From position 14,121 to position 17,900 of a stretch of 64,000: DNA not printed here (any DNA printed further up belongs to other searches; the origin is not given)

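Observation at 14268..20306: Module M8 is 'hollowed out': intact KS and ACP but dead AT, ER and KR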

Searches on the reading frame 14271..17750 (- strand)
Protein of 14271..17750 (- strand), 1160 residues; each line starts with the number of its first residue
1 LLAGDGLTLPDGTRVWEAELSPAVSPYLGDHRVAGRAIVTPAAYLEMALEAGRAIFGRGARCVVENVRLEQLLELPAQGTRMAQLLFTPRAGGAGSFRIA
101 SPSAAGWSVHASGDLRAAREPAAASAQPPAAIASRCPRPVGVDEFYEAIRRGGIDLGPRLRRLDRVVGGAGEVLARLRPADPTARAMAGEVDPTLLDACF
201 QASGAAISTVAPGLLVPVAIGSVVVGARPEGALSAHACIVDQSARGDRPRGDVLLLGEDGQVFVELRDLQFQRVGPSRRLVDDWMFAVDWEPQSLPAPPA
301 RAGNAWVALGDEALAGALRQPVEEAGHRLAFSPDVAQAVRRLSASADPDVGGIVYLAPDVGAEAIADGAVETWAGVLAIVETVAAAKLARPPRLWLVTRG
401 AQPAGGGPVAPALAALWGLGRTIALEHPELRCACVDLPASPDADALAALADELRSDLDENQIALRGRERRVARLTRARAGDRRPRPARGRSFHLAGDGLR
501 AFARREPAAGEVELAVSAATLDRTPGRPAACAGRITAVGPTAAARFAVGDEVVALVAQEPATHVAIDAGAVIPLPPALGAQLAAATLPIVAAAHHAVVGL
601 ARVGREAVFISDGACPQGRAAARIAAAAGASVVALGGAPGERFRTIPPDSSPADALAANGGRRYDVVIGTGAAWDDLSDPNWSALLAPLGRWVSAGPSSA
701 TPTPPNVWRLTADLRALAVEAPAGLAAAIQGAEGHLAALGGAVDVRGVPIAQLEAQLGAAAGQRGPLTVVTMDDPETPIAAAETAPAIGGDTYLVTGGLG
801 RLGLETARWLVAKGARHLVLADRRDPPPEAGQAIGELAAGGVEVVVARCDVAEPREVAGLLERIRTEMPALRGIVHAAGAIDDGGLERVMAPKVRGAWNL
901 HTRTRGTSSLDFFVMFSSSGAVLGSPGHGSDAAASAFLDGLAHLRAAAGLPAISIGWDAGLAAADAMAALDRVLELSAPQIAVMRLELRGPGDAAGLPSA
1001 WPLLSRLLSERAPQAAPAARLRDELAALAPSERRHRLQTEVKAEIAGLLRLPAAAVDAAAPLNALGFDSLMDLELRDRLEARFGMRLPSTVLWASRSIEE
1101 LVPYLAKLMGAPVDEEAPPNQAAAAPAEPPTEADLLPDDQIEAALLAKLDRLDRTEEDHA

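Call 58: find_related_loci(query=A2, collection=metagenome_contigs, flank=10000)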
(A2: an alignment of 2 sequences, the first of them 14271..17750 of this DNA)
Query A2 (1160 aa) in metagenome_contigs; peptide patterns used: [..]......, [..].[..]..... (x = any residue, [..] = any of these).
600 stretches matched a pattern (row limit reached: there are more); 16 encode a relative of the query (tblastn E <= 1e-3); 16 distinct loci.
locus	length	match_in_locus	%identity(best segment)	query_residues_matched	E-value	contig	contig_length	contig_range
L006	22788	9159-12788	32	13-1109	2e-120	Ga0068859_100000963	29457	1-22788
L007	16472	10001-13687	31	15-1107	1e-112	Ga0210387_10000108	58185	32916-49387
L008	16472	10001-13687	31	15-1107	9e-113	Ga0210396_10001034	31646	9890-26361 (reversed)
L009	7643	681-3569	29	13-1159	3e-49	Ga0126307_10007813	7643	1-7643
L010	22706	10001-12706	38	2-1105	3e-48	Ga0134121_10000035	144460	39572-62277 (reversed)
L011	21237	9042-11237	43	11-982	5e-42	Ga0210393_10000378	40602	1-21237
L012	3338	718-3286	52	120-926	4e-29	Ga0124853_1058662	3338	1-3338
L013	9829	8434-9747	28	15-479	3e-27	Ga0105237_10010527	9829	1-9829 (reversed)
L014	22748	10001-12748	29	15-1151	3e-27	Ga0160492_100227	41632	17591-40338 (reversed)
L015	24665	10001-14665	31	27-1133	2e-23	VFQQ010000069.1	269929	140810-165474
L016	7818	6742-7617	24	2-291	6e-22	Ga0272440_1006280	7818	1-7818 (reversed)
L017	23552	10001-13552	28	2-1139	1e-103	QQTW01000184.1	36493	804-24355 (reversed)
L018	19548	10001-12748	29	15-1151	3e-27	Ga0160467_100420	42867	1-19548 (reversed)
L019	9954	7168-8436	34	15-963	1e-10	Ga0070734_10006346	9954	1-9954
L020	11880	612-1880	34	15-963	1e-10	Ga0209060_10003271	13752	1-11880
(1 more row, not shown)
